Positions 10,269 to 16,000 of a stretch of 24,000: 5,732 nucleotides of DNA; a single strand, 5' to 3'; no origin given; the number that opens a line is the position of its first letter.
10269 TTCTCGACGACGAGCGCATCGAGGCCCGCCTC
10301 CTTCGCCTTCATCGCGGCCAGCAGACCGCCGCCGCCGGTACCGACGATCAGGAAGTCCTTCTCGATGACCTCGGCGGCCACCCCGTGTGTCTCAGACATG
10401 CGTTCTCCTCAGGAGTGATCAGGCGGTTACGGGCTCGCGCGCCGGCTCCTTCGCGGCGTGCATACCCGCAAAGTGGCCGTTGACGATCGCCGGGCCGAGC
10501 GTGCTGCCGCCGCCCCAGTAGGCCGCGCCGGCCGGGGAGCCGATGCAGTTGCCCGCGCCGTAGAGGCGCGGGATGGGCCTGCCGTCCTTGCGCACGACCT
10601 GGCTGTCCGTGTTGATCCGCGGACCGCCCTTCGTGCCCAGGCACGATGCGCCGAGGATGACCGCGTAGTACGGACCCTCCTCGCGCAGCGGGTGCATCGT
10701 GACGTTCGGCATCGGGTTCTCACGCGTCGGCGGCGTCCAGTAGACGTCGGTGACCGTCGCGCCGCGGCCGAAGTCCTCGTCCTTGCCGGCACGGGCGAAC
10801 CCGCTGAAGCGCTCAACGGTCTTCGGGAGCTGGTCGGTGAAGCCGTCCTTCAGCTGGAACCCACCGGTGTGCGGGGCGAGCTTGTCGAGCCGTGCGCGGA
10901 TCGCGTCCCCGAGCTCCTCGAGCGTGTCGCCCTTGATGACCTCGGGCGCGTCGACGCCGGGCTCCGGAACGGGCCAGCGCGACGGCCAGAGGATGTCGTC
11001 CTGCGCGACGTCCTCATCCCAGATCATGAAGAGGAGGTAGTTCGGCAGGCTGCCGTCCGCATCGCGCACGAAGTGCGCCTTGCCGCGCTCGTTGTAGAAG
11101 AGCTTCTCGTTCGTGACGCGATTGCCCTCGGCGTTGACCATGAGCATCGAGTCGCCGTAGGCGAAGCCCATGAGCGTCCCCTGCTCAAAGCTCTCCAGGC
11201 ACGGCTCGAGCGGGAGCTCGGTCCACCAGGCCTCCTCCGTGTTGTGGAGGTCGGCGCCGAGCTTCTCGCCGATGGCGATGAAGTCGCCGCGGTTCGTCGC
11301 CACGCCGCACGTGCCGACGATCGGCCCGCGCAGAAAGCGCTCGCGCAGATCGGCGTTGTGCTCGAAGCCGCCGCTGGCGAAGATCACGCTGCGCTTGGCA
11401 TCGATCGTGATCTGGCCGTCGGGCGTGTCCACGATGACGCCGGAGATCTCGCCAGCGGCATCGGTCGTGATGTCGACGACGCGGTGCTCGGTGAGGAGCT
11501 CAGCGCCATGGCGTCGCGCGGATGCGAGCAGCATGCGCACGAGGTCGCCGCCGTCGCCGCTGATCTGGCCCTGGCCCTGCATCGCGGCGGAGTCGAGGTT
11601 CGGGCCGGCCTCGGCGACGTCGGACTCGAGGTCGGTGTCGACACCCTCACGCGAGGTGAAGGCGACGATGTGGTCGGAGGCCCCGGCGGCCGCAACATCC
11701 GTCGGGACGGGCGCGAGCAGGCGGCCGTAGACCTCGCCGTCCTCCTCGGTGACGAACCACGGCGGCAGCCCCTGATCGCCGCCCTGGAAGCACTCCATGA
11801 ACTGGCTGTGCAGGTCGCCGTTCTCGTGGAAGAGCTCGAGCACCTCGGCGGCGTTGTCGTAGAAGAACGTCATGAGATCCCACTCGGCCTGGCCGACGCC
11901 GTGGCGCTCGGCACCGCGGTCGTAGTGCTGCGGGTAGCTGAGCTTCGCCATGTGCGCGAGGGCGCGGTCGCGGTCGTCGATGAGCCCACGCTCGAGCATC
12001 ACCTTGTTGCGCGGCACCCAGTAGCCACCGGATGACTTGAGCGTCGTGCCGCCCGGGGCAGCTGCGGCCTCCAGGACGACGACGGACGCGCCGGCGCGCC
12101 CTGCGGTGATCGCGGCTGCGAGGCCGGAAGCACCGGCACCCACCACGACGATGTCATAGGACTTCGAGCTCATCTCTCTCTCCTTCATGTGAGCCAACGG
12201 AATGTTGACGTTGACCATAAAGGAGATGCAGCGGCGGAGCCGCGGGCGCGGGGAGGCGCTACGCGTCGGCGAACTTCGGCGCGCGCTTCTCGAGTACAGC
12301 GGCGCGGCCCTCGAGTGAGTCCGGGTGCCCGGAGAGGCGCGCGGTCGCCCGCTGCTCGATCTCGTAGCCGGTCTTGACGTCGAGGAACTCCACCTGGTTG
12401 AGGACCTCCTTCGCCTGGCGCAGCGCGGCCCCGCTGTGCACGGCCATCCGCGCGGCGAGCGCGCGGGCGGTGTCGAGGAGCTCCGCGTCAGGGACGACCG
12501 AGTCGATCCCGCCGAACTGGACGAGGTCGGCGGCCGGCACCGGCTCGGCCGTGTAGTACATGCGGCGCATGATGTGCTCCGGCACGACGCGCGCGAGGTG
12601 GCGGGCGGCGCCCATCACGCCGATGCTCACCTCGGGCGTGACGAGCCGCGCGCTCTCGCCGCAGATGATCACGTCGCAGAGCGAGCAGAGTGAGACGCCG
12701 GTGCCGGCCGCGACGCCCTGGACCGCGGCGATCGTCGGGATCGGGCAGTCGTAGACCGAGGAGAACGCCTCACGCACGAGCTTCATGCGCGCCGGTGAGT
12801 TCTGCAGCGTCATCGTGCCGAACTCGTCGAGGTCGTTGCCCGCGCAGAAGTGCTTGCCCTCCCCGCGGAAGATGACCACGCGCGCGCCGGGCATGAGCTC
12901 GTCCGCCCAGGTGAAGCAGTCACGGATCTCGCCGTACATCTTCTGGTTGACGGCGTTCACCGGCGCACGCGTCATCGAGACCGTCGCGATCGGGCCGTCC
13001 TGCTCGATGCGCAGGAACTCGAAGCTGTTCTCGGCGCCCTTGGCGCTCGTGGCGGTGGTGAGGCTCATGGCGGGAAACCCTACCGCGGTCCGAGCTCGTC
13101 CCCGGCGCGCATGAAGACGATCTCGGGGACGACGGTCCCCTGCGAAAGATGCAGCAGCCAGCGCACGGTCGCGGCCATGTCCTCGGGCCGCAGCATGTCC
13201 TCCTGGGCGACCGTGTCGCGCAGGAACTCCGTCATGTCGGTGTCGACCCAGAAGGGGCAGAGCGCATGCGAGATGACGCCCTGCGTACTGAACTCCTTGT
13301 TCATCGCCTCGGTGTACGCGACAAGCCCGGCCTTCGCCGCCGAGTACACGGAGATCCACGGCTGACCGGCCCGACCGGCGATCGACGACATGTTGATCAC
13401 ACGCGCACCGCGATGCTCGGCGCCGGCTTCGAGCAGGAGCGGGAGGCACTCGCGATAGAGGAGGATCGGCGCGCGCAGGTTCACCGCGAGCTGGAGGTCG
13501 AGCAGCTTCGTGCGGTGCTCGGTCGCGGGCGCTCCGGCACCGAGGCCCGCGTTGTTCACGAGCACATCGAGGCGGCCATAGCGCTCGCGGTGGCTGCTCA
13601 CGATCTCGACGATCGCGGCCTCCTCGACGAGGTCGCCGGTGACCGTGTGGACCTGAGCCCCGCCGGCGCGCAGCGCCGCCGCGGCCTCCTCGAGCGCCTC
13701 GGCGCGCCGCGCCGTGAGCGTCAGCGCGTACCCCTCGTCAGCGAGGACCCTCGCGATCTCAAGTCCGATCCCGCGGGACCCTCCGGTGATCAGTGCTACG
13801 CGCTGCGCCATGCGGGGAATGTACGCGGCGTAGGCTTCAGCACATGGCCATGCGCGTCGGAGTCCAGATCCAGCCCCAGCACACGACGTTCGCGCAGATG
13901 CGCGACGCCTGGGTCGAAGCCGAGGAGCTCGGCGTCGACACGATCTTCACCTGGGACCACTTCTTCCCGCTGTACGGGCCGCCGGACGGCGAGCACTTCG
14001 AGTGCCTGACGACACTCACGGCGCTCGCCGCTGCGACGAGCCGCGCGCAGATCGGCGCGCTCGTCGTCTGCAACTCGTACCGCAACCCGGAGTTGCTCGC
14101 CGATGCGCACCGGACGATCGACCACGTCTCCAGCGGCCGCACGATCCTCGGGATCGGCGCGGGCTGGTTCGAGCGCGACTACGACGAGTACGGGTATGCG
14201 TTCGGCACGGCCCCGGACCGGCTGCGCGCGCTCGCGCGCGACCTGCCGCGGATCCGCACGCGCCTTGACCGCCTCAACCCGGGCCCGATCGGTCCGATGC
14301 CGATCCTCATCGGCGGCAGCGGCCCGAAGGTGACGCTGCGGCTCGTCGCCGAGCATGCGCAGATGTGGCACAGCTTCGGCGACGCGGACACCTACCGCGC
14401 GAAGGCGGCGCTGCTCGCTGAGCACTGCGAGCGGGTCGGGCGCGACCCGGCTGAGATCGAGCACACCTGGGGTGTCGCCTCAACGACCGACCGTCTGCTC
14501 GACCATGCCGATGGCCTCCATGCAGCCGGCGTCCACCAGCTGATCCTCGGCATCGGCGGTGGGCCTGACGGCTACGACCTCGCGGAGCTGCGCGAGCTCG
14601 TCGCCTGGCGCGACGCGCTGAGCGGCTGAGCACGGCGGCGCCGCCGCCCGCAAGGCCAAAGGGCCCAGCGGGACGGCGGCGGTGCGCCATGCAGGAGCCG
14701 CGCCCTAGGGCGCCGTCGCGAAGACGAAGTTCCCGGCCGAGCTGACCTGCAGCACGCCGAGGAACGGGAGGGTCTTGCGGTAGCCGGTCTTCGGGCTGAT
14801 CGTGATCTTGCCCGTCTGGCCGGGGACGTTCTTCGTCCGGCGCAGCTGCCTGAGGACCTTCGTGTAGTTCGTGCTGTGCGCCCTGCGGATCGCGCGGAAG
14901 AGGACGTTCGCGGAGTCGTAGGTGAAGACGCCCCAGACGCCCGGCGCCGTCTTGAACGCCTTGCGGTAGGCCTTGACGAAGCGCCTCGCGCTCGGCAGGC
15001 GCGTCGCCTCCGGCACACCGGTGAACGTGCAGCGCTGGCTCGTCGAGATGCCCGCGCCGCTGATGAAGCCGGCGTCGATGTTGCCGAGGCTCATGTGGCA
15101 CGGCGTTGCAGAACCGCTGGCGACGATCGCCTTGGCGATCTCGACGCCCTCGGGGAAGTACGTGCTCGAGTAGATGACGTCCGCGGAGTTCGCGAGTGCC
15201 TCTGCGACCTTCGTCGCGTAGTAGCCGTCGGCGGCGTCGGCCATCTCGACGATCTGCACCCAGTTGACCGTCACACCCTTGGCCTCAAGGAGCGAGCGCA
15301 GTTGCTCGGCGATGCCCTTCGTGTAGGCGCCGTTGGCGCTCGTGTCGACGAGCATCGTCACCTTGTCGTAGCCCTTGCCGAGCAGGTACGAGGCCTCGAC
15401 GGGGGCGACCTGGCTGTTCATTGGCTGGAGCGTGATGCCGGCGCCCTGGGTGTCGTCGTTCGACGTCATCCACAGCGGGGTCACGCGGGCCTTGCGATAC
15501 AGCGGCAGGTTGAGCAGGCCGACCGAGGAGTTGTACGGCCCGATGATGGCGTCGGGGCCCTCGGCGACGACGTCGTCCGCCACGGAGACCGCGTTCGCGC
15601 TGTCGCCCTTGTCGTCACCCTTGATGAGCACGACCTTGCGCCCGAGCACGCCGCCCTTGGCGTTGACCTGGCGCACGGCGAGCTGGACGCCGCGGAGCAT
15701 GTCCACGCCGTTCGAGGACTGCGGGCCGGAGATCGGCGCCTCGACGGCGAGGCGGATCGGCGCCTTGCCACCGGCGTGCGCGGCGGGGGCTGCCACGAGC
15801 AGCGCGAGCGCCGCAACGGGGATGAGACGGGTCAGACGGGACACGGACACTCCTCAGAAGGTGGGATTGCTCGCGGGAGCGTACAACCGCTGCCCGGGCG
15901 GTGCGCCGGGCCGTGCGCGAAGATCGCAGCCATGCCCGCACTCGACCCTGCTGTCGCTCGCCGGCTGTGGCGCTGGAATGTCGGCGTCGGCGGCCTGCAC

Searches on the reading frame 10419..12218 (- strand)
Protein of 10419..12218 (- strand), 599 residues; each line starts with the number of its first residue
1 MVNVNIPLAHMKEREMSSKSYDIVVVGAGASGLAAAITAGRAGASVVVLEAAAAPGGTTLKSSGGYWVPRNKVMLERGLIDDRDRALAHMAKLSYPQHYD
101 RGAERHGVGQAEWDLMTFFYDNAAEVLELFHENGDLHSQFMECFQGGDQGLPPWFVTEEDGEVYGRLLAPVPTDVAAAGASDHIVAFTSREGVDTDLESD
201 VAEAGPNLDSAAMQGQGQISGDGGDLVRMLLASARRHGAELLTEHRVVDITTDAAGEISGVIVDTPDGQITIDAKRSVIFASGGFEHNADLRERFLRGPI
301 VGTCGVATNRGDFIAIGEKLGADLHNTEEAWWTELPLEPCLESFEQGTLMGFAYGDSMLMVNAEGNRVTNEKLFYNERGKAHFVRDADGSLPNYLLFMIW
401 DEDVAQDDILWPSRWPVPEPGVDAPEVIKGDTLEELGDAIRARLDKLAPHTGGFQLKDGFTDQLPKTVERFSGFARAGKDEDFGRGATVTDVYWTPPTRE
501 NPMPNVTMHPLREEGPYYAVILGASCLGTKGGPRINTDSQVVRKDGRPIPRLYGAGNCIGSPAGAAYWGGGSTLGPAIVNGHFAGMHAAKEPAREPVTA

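Call 7: search_protein_families(library=pfam, proteins=[window:10419-12218:-], max_evalue=0.001)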
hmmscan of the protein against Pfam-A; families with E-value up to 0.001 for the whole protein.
window:10419-12218:- (599 aa): 9 families
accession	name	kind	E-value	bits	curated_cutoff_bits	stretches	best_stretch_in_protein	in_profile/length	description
PF00890.30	FAD_binding_2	-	3.2e-52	178.6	20.4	1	22-574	1-414/414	FAD binding domain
PF01266.30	DAO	-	3.7e-17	63.3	27.9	1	22-286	1-208/353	FAD dependent oxidoreductase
PF12831.13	FAD_oxidored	-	6.2e-13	49.2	27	1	22-89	1-70/416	FAD dependent oxidoreductase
PF03486.20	HI0933_like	-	2.7e-10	40.6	50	1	22-66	2-46/244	HI0933-like protein Rossmann domain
PF01946.23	Thi4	-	1e-06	28.6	26.2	1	20-59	17-57/235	Thi4 family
PF13450.12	NAD_binding_8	-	1.3e-06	29.1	21.9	1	25-59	1-35/68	NAD(P)-binding Rossmann-like domain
PF07992.20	Pyr_redox_2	-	3.7e-06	27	26.1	1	21-57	1-38/291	Pyridine nucleotide-disulphide oxidoreductase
PF01494.25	FAD_binding_3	-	6.2e-05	22.8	22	0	21-55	2-36/349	FAD binding domain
PF00070.33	Pyr_redox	-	0.00018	22.4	22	0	23-54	2-33/82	Pyridine nucleotide-disulphide oxidoreductase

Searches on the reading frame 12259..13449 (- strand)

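Call 7: search_protein_families(library=pfam, proteins=[window:12259-13449:-], max_evalue=0.001)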
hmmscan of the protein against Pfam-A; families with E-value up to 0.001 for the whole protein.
window:12259-13449:- (396 aa): 2 families
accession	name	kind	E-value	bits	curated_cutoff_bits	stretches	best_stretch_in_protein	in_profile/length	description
PF00378.25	ECH_1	-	4.5e-45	154.4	27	1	152-395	4-250/251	Enoyl-CoA hydratase/isomerase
PF16113.10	ECH_2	-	4.9e-21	76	27.2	1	163-333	11-186/335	Enoyl-CoA hydratase/isomerase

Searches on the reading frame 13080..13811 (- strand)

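Call 7: search_protein_families(library=pfam, proteins=[window:13080-13811:-], max_evalue=0.001)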
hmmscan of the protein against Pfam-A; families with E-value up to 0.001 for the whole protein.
window:13080-13811:- (243 aa): 4 families
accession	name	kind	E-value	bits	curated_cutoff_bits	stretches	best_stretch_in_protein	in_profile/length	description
PF00106.31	adh_short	-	2.1e-49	168.1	26.6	1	4-200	1-193/195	short chain dehydrogenase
PF13561.12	adh_short_C2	-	3.9e-34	118.7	27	1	13-220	6-217/236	Enoyl-(Acyl carrier protein) reductase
PF08659.16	KR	-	3.6e-13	50.3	22.6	1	6-170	3-163/180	KR domain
PF01370.27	Epimerase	-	2.1e-06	27.8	20.9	1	6-180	1-166/240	NAD dependent epimerase/dehydratase family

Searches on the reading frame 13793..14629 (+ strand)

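Call 7: search_protein_families(library=pfam, proteins=[window:13793-14629:+], max_evalue=0.001)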
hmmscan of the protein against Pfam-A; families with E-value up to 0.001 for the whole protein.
window:13793-14629:+ (278 aa): 1 family
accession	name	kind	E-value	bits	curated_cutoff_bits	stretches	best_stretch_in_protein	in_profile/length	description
PF00296.26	Bac_luciferase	-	6.4e-31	108.3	27.9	1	23-228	12-226/314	Luciferase-like monooxygenase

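Call 52: search_protein_families(library=ncbifam, proteins=[window:13793-14629:+], max_evalue=0.00001)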
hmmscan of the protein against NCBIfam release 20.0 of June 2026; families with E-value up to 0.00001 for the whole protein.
window:13793-14629:+ (278 aa): 18 families
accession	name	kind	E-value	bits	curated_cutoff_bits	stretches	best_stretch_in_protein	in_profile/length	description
TIGR03856.1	F420_MSMEG_2906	subfamily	4.9e-108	360.4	243.7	1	20-274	1-249/249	LLM class F420-dependent oxidoreductase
TIGR03560.1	F420_Rv1855c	subfamily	1.4e-51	175.5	231.4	2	24-151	4-132/227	TIGR03560 family F420-dependent LLM class oxidoreductase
TIGR03619.1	F420_Rv2161c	subfamily_domain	2.2e-30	106.1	166.9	1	42-252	6-245/247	TIGR03619 family F420-dependent LLM class oxidoreductase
TIGR03621.1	F420_MSMEG_2516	subfamily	3e-27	95.5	213.15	1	20-191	1-172/295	TIGR03621 family F420-dependent LLM class oxidoreductase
NF002619.0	PRK02271.1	equivalog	2.5e-15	56.6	276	1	20-124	1-95/329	5,10-methylenetetrahydromethanopterin reductase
TIGR03571.1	lucif_BA3436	subfamily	3.7e-14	52.7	303.9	1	31-195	28-207/304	TIGR03571 family LLM class oxidoreductase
TIGR03559.1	F420_Rv3520c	subfamily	1e-13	51.1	335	1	22-123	2-92/325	LLM class F420-dependent oxidoreductase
TIGR03555.1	F420_mer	equivalog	6.1e-11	42.3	348.7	1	70-137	39-105/325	5,10-methylenetetrahydromethanopterin reductase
TIGR03857.1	F420_MSMEG_2249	hypoth_equivalog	6.8e-11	42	218.4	1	74-124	45-95/329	TIGR03857 family LLM class F420-dependent oxidoreductase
TIGR04021.1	LLM_DMSO2_sfnG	equivalog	1.5e-09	37.7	382.95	1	40-143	34-134/350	dimethylsulfone monooxygenase SfnG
TIGR03557.1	F420_G6P_family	subfamily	2.9e-09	36.5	210.4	1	38-124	17-103/316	TIGR03557 family F420-dependent LLM class oxidoreductase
TIGR04465.1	ArgArg_F420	equivalog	3.7e-08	32.8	470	1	22-154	48-179/364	F420-dependent hydroxymycolic acid dehydrogenase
TIGR04024.1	F420_NP1902A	hypoth_equivalog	2e-07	30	345.4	1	34-123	15-94/330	TIGR04024 family LLM class F420-dependent oxidoreductase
TIGR03554.1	F420_G6P_DH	equivalog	2.2e-07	30.2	420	1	35-124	17-106/331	glucose-6-phosphate dehydrogenase (coenzyme-F420)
TIGR03564.1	F420_MSMEG_4879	subfamily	3.6e-07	30.1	234.25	1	67-145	22-100/265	TIGR03564 family F420-dependent LLM class oxidoreductase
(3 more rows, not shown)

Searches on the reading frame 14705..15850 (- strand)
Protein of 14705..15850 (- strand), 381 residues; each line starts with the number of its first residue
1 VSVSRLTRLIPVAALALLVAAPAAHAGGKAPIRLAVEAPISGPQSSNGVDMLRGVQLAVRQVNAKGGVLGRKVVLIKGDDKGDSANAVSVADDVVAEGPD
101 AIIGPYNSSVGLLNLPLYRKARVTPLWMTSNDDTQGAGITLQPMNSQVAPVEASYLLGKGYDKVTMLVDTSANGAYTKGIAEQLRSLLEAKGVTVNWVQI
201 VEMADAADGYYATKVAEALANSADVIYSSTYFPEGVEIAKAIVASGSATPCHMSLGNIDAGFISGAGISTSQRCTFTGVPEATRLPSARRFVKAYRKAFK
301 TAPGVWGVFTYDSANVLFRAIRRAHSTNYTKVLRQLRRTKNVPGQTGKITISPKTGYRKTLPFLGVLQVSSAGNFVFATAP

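Call 7: search_protein_families(library=pfam, proteins=[window:14705-15850:-], max_evalue=0.001)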
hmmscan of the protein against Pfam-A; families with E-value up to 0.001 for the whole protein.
window:14705-15850:- (381 aa): 3 families
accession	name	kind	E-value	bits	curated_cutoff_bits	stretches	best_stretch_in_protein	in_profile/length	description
PF13458.12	Peripla_BP_6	-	6.9e-41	141.5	31.7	1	31-356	1-327/343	Periplasmic binding protein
PF01094.35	ANF_receptor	-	3.8e-12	46.4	25.4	1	54-351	5-334/353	Receptor family ligand binding region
PF13433.12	Peripla_BP_5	-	8.7e-11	41.9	27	1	40-109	9-79/363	Periplasmic binding protein domain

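Call 52: search_protein_families(library=ncbifam, proteins=[window:14705-15850:-], max_evalue=0.00001)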
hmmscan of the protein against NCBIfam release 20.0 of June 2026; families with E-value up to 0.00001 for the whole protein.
window:14705-15850:- (381 aa): 3 families
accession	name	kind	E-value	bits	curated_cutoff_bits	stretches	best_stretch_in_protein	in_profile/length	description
NF011933.0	PRK15404.1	subfamily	2.4e-27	96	477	1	15-354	10-347/370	high-affinity branched-chain amino acid ABC transporter substrate-binding protein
TIGR03669.1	urea_ABC_arch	equivalog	7.1e-09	35.1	494.8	1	33-109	2-79/375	urea ABC transporter substrate-binding protein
TIGR03407.1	urea_ABC_UrtA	exception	1.8e-06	27.1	492.75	1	52-357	21-329/361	urea ABC transporter substrate-binding protein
